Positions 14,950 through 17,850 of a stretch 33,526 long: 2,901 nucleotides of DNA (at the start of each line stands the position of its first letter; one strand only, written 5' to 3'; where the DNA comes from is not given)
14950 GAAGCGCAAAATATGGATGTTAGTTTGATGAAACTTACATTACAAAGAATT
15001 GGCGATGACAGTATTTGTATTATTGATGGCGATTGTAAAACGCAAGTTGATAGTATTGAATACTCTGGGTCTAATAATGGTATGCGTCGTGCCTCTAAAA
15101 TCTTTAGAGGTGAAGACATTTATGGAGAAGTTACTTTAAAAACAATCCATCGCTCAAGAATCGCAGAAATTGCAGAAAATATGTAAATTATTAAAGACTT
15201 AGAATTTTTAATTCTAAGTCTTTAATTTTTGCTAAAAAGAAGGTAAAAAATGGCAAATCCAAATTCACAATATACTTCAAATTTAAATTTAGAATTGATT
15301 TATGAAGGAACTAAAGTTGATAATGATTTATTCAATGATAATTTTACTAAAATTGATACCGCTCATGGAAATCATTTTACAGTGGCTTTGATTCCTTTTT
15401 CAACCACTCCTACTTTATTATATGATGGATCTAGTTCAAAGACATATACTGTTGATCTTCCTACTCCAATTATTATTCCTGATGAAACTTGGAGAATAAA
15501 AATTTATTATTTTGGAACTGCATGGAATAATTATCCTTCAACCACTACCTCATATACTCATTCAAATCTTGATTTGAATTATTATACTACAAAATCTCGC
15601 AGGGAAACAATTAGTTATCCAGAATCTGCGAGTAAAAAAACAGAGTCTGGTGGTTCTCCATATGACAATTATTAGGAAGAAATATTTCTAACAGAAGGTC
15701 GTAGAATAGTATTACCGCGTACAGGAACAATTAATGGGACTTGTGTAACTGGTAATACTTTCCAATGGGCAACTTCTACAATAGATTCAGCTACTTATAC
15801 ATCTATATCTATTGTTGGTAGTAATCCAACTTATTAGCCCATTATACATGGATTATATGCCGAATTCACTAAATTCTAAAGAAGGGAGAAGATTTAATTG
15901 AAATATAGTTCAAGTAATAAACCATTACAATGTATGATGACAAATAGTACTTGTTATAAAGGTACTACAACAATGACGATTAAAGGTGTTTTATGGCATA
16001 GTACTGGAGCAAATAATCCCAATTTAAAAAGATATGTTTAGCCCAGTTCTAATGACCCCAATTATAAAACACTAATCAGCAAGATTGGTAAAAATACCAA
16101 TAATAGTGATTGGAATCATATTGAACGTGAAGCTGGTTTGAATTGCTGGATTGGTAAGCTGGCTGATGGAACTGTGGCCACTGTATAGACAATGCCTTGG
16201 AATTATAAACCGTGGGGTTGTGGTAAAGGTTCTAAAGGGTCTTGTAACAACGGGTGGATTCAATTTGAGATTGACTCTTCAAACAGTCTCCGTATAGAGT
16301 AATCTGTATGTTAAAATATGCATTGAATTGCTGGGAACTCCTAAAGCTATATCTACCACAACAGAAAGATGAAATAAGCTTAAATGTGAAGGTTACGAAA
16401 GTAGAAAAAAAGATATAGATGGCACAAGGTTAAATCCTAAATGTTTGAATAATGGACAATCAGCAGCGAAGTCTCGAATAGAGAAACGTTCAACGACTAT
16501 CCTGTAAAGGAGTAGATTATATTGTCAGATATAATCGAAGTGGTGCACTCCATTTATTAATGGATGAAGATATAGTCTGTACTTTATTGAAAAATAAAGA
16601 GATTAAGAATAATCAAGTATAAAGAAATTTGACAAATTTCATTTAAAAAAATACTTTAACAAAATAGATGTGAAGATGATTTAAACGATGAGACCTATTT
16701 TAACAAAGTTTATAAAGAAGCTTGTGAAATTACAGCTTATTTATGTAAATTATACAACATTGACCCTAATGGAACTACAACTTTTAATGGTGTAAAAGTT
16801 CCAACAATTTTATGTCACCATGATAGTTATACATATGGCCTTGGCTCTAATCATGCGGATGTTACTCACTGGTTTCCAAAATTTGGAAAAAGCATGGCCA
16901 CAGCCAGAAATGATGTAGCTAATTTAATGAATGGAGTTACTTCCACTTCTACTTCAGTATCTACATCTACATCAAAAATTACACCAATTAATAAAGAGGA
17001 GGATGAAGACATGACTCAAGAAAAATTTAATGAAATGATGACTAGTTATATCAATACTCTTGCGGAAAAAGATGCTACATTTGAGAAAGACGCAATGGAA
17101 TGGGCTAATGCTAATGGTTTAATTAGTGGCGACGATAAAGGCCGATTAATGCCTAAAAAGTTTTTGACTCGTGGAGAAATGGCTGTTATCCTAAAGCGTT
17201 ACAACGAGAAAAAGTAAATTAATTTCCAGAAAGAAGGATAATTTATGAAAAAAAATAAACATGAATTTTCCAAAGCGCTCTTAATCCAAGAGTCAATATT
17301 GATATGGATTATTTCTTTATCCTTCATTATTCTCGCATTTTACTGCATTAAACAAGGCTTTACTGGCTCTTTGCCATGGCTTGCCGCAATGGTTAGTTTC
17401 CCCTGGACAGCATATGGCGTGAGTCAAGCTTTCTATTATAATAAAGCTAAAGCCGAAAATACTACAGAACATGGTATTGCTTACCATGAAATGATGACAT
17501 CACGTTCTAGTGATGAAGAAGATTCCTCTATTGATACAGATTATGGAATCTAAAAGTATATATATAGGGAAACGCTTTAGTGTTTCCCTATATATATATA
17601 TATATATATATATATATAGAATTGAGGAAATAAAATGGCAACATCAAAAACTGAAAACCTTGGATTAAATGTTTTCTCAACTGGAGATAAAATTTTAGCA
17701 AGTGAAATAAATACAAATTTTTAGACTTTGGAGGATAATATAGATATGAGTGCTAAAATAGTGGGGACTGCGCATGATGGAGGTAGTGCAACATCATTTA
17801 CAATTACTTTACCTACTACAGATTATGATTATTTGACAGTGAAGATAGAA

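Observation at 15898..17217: A group-I-like intron splits the endolysin (Amidase_2 plus SLH-like) gene.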

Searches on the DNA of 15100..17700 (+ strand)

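Call 12: search_dna_similar(query=window:16272-16667:+, collection=phages, mode=distant, max_evalue=0.001)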
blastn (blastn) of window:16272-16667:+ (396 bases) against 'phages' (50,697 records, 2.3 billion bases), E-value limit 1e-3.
Records with a match: 289; places in all: 453; records where one place covers at least 80% of the query: 0.
Best place of each record, by identity: 90-95% 1; 80-90% 147; 60-80% 141.
By first word of the organism name: Staphylococcus 104; Vibrio 88; Bacillus 24; Enterococcus 13; Salmonella 9; Escherichia 7; Campylobacter 6; Enterocloster 5; Aeromonas 5; Clostridium 3; and 15 more.
By host as written in the record: - 72; Staphylococcus aureus 33; Vibrio cholerae 19; Staphylococcus sp. 13; Enterococcus faecalis 7; Staphylococcus epidermidis F12 6; Campylobacter jejuni 6; Staphylococcus carnosus TM300 5; and 78 more.
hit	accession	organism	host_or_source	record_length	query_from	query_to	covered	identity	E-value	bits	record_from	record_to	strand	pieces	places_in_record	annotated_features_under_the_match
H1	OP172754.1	Enterocloster phage CB457P2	Enterocloster bolteae DA457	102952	52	328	70%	75.5%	4e-45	187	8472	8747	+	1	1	none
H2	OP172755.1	Enterocloster phage CB473P1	Enterocloster bolteae DA473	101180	52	328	70%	75.5%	4e-45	187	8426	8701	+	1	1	none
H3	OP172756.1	Enterocloster phage CB473P2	Enterocloster bolteae DA473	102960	52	328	70%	75.5%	4e-45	187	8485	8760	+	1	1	none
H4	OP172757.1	Enterocloster phage CB473P3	Enterocloster bolteae DA473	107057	52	328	70%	75.5%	4e-45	187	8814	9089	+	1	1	none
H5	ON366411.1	Bacillus phage vB_BceH_LY2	Bacillus cereus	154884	52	243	48%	81.7%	1e-39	169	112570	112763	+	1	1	none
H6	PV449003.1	Bacillus phage vB_BceH_LBC2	Bacillus cereus NCCP 14796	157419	52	243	48%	81.7%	1e-39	169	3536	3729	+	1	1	none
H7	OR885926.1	Staphylococcus phage 184DA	Staphylococcus sp.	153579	10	229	56%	71.1%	1e-14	86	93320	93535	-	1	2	virion structural protein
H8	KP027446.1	Staphylococcus phage phiIPLA-RODI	Staphylococcus sp.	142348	10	229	56%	71.0%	2e-16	92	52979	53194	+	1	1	tail tube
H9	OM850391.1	Staphylococcus phage O1-102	Staphylococcus aureus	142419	10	229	56%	71.0%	2e-16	92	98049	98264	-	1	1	record has no annotation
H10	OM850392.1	Staphylococcus phage B2-102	Staphylococcus aureus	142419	10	229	56%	71.0%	2e-16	92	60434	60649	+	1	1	record has no annotation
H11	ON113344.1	Staphylococcus phage T2-102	Staphylococcus aureus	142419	10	229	56%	71.0%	2e-16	92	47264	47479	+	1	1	record has no annotation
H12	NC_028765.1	Staphylococcus phage phiIPLA-RODI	Staphylococcus sp.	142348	10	229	56%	71.0%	2e-16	92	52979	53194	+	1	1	virion structural protein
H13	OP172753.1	Enterocloster phage CB457P1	Enterocloster bolteae DA457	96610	52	244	49%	80.4%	1e-39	168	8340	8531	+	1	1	none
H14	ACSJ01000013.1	Clostridium phage D-1873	Clostridium botulinum D str. 1873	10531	44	228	47%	82.7%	3e-46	190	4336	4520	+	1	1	Group I catalytic intron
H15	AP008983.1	Clostridium phage c-st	Clostridium botulinum type C strain ...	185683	44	228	47%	82.7%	3e-46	190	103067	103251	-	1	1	none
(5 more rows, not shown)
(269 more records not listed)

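Call 14: get_annotated_region(hit=H1, flank=2500)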
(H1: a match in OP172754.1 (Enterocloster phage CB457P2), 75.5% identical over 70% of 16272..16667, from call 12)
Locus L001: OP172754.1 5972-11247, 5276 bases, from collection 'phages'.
description: Enterocloster phage CB457P2, complete genome.
organism: Enterocloster phage CB457P2 (NCBI taxid 2968632)
taxonomy: Viruses; Duplodnaviria; Heunggongvirae; Uroviricota; Caudoviricetes
host: Enterocloster bolteae DA457; source: municipal sewage; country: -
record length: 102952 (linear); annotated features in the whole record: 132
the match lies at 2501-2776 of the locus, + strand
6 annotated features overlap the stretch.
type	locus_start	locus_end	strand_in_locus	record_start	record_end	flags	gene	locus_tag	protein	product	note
CDS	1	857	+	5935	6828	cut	-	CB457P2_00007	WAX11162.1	hypothetical protein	-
CDS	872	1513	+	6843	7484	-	-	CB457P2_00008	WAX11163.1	hypothetical protein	-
CDS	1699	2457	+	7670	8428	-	-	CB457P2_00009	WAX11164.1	hypothetical protein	-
CDS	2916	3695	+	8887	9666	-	ITEVIR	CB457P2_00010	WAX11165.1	intron-associated endonuclease 1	-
CDS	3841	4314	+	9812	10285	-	-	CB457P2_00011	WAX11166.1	hypothetical protein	-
CDS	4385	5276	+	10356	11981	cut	-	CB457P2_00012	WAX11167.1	hypothetical protein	-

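Call 15: get_annotated_region(hit=H14, flank=2500)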
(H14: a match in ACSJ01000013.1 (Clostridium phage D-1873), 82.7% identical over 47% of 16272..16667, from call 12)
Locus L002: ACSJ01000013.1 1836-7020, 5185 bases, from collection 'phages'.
description: Clostridium phage D-1873 CLG.Contig165, whole genome shotgun sequence.
organism: Clostridium phage D-1873 (NCBI taxid 658056)
taxonomy: Viruses
host: Clostridium botulinum D str. 1873; source: ham; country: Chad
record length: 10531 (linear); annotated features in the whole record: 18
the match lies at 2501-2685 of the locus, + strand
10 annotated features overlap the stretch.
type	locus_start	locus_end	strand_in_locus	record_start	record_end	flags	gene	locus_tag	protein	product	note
CDS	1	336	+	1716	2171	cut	-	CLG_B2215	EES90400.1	hypothetical protein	identified by glimmer; putative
CDS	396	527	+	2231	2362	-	-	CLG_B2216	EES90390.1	conserved hypothetical protein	-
CDS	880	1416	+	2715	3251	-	-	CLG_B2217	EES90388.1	conserved hypothetical protein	-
CDS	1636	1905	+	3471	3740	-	-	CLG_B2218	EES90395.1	conserved hypothetical protein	-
CDS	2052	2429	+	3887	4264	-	-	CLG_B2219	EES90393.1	acetyltransferase, GNAT family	-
ncRNA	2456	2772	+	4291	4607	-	-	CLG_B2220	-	Group I catalytic intron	-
CDS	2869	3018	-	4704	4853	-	-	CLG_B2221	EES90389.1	conserved hypothetical protein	-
CDS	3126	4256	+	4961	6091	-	-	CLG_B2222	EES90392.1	transposase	identified by match to protein family HMM PF01385; match to protein family HMM PF07282; match to protein family HMM ...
CDS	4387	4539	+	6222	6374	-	-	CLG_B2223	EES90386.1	conserved hypothetical phage-related protein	-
CDS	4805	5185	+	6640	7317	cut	-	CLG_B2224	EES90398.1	conserved hypothetical protein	-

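Call 16: get_annotated_region(hit=H5, flank=2500)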
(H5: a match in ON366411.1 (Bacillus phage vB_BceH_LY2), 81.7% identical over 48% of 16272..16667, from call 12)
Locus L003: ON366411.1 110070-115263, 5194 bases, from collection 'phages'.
description: Bacillus phage vB_BceH_LY2, complete genome.
organism: Bacillus phage vB_BceH_LY2 (NCBI taxid 2950457)
taxonomy: Viruses; Duplodnaviria; Heunggongvirae; Uroviricota; Caudoviricetes; Herelleviridae; Bastillevirinae
host: Bacillus cereus; source: -; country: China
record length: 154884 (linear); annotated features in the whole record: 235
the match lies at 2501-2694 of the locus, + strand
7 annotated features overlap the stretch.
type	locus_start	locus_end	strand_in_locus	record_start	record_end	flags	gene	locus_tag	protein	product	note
CDS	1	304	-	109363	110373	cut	-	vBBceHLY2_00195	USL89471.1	hypothetical protein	-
CDS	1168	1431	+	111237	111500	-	-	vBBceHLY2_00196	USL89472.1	hydrolase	-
CDS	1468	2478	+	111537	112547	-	-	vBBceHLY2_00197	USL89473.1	portal protein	-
CDS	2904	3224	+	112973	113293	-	-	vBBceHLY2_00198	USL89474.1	transposase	-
CDS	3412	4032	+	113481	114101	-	-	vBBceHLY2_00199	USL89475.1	transposase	-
CDS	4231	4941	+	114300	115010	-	-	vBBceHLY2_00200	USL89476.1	portal protein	-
CDS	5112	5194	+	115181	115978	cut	-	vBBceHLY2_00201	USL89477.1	prohead protease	-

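Call 26: search_dna_similar(query=window:16272-16667:+, collection=phages, mode=distant, max_evalue=0.001, rows=spread, max_rows=40)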
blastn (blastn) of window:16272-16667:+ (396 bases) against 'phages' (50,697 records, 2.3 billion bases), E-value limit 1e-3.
Records with a match: 289; places in all: 453; records where one place covers at least 80% of the query: 0.
Best place of each record, by identity: 90-95% 1; 80-90% 147; 60-80% 141.
By first word of the organism name: Staphylococcus 104; Vibrio 88; Bacillus 24; Enterococcus 13; Salmonella 9; Escherichia 7; Campylobacter 6; Enterocloster 5; Aeromonas 5; Clostridium 3; and 15 more.
By host as written in the record: - 72; Staphylococcus aureus 33; Vibrio cholerae 19; Staphylococcus sp. 13; Enterococcus faecalis 7; Staphylococcus epidermidis F12 6; Campylobacter jejuni 6; Staphylococcus carnosus TM300 5; and 78 more.
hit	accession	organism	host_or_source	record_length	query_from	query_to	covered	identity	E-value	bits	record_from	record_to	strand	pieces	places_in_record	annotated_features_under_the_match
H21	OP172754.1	Enterocloster phage CB457P2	Enterocloster bolteae DA457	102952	52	328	70%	75.5%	4e-45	187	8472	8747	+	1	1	none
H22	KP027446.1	Staphylococcus phage phiIPLA-RODI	Staphylococcus sp.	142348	10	229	56%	71.0%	2e-16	92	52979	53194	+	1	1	tail tube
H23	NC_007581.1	Clostridium phage c-st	Clostridium botulinum type C strain ...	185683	44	228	47%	82.7%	3e-46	190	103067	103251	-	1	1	none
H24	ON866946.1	Staphylococcus phage LSA2311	Staphylococcus aureus ATCC 25923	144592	10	229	56%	68.9%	8e-10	70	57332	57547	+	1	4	capsid protein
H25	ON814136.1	Staphylococcus phage vB_SauM-V1SA22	Staphylococcus aureus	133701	10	229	56%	68.9%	8e-10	70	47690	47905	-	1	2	hypothetical protein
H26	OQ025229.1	Staphylococcus phage StAP1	Staphylococcus aureus Newman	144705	10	229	56%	68.4%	3e-8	65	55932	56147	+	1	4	hypothetical protein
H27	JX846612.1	Staphylococcus phage vB_SauM_Remus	Staphylococcus aureus (phage ...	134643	10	229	56%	68.0%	4e-7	61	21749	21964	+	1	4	promoter (x2) | capsid protein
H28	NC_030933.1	Staphylococcus phage Stau2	Staphylococcus aureus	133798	10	229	56%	68.0%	4e-7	61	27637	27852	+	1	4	virion structural protein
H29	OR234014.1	Staphylococcus phage SAC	Staphylococcus aureus CCARM 3089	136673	10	229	56%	68.0%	4e-7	61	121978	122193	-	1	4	virion structural protein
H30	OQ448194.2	Staphylococcus phage 80B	Staphylococcus epidermidis COB-Sec1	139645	52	229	45%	76.9%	2e-12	129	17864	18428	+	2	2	none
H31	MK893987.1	Staphylococcus phage PMBT8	Staphylococcus hyicus 07/02 4A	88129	55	230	44%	72.9%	2e-11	76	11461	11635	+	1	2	hypothetical protein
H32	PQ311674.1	Staphylococcus phage CIFT_MFB_MRSA12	Staphylococcus aureus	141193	55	238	46%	67.7%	5e-6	58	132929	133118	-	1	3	none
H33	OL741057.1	Staphylococcus phage vB_Sau_P68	Staphylococcus aureus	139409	12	169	40%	73.0%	2e-12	80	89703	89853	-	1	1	none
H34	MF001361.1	Enterococcus phage EF5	Enterococcus faecalis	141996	44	244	37%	78.7%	1e-6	112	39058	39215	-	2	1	none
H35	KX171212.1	Staphylococcus phage vB_SscM-1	Staphylococcus sp.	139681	22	159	35%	73.6%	1e-6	60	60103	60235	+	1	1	none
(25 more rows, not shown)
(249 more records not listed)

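Call 32: get_annotated_region(hit=H22, flank=700)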
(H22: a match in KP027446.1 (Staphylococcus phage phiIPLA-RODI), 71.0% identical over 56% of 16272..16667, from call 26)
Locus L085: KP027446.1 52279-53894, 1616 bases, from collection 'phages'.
description: Staphylococcus phage phiIPLA-RODI, complete genome.
organism: Staphylococcus phage phiIPLA-RODI (NCBI taxid 1572703)
taxonomy: Viruses; Duplodnaviria; Heunggongvirae; Uroviricota; Caudoviricetes; Herelleviridae; Twortvirinae; Kayvirus; Kayvirus rodi
host: Staphylococcus sp.; source: -; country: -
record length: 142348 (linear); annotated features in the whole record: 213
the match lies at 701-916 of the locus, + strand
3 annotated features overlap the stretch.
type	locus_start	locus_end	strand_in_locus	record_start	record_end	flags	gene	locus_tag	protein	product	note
CDS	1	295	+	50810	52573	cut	-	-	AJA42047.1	major tail sheath protein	-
CDS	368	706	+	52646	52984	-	-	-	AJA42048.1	tail tube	-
CDS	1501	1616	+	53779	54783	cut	-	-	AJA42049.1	Ioh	-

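Call 33: get_annotated_region(hit=H31, flank=700)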
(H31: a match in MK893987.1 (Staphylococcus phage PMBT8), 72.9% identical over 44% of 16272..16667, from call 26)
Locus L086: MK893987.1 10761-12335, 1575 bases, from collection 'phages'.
description: Staphylococcus phage PMBT8, complete genome.
organism: Staphylococcus phage PMBT8 (NCBI taxid 2590894)
taxonomy: Viruses; Duplodnaviria; Heunggongvirae; Uroviricota; Caudoviricetes; Sextaecvirus
host: Staphylococcus hyicus 07/02 4A; source: piglet; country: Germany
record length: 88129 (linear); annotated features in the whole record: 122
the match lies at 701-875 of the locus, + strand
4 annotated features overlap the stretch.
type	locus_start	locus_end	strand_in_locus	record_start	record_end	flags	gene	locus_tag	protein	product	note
CDS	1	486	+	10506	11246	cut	-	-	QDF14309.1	hypothetical protein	-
CDS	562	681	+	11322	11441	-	-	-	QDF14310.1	hypothetical protein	-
CDS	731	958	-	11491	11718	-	-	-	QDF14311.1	hypothetical protein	-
CDS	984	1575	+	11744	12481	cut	-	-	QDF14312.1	hypothetical protein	-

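Call 34: get_annotated_region(hit=H34, flank=700)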
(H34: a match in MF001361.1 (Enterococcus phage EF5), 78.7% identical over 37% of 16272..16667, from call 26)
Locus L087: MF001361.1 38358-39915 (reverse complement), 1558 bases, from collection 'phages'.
description: Enterococcus phage EF5, partial genome.
organism: Enterococcus phage EF5 (NCBI taxid 2025817)
taxonomy: Viruses; Duplodnaviria; Heunggongvirae; Uroviricota; Caudoviricetes
host: Enterococcus faecalis; source: -; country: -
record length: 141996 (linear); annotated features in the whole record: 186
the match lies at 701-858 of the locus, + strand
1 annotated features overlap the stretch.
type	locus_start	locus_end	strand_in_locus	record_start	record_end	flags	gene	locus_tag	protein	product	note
CDS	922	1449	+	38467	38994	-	-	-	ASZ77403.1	HNH homing endonuclease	HNH homing endonuclease # Phage intron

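Call 35: get_annotated_region(hit=H33, flank=700)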
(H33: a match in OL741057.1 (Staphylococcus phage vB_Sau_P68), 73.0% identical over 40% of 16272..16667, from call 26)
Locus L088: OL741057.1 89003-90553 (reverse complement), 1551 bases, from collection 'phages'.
description: Staphylococcus phage vB_Sau_P68, complete genome.
organism: Staphylococcus phage vB_Sau_P68 (NCBI taxid 2911660)
taxonomy: Viruses; Duplodnaviria; Heunggongvirae; Uroviricota; Caudoviricetes; Herelleviridae; Twortvirinae
host: Staphylococcus aureus; source: -; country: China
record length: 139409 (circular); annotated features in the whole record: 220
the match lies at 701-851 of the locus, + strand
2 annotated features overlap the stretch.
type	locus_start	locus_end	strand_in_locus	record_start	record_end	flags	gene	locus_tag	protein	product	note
CDS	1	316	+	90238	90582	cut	-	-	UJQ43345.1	hypothetical protein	label: Phage tail protein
CDS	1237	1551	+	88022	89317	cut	-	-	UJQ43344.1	hypothetical protein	protein (ACLAME 141)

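Call 36: get_annotated_region(hit=H24, flank=700)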
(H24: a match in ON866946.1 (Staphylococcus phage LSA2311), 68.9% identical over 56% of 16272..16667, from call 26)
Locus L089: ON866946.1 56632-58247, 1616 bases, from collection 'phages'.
description: Staphylococcus phage LSA2311, complete genome.
organism: Staphylococcus phage LSA2311 (NCBI taxid 2961719)
taxonomy: Viruses; Duplodnaviria; Heunggongvirae; Uroviricota; Caudoviricetes; Herelleviridae; Twortvirinae; Silviavirus
host: Staphylococcus aureus ATCC 25923; source: household sewage; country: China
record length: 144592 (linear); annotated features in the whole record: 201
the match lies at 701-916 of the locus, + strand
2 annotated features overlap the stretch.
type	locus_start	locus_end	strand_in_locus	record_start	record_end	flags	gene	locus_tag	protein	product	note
CDS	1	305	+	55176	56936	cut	-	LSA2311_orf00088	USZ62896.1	tail sheath protein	-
CDS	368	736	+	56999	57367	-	-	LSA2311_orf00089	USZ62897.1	capsid protein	-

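Call 37: search_rna_families(sources=[L001, L002, L003, L085, L086, L087, L088, L089, L059], threshold=gathering)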
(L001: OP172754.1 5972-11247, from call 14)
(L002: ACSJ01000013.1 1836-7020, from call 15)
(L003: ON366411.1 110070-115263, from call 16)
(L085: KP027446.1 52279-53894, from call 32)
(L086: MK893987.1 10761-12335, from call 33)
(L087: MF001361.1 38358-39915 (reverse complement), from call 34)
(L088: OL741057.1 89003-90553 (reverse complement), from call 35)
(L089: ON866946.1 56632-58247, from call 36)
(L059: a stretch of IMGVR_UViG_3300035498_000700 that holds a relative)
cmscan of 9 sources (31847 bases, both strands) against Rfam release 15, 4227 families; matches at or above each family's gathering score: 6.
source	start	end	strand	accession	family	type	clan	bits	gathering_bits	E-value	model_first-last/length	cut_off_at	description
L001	2446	2776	+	RF00028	Intron_gpI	Intron;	-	95.9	50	8.6e-24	1-253/253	no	Group I catalytic intron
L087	220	444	+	RF00028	Intron_gpI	Intron;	-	87.9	50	2.2e-21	1-253/253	no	Group I catalytic intron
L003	2446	2769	+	RF00028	Intron_gpI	Intron;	-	85.1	50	1.5e-20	1-253/253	no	Group I catalytic intron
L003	4083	4146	+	RF03064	RAGATH-18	Gene; sRNA;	-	70.9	44.9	1.7e-12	1-71/71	no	RAGATH-18 RNA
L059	3330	3662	+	RF00028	Intron_gpI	Intron;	-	63.2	50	5.6e-14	1-253/253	no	Group I catalytic intron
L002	4309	4378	+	RF03064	RAGATH-18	Gene; sRNA;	-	61.7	44.9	4.2e-10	1-71/71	no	RAGATH-18 RNA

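Call 77: search_rna_families(source=window, start=15100, end=17700, threshold=evalue, max_evalue=1)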
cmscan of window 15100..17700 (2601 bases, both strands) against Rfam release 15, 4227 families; matches with E-value up to 1: 8.
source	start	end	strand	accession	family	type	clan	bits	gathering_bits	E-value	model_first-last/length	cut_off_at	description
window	16267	16599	+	RF00028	Intron_gpI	Intron;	-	63.2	50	4.6e-15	1-253/253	no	Group I catalytic intron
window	17545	17615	-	RF04217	mir-297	Gene; miRNA;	-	27.6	90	0.049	1-71/71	no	mir-297 microRNA precursor family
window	17558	17597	+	RF04176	mir-3149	Gene; miRNA;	-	26.2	100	0.052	1-83/83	no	mir-3149 microRNA precursor family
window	17520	17595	-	RF02948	cow-rumen-4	Gene; sRNA;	-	24.9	48.5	0.38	1-64/64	no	cow-rumen-4 RNA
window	17558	17597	-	RF04176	mir-3149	Gene; miRNA;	-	23.9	100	0.2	1-83/83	no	mir-3149 microRNA precursor family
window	17585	17620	+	RF04217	mir-297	Gene; miRNA;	-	23.8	90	0.43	20-55/71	no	mir-297 microRNA precursor family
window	17557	17598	+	RF04154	mir-1277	Gene; miRNA;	-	23.2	81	0.36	17-60/78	no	mir-1277 microRNA precursor family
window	17562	17617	+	RF00161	nos_TCE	Cis-reg;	-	21.2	60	0.69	1-64/64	no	Nanos 3' UTR translation control element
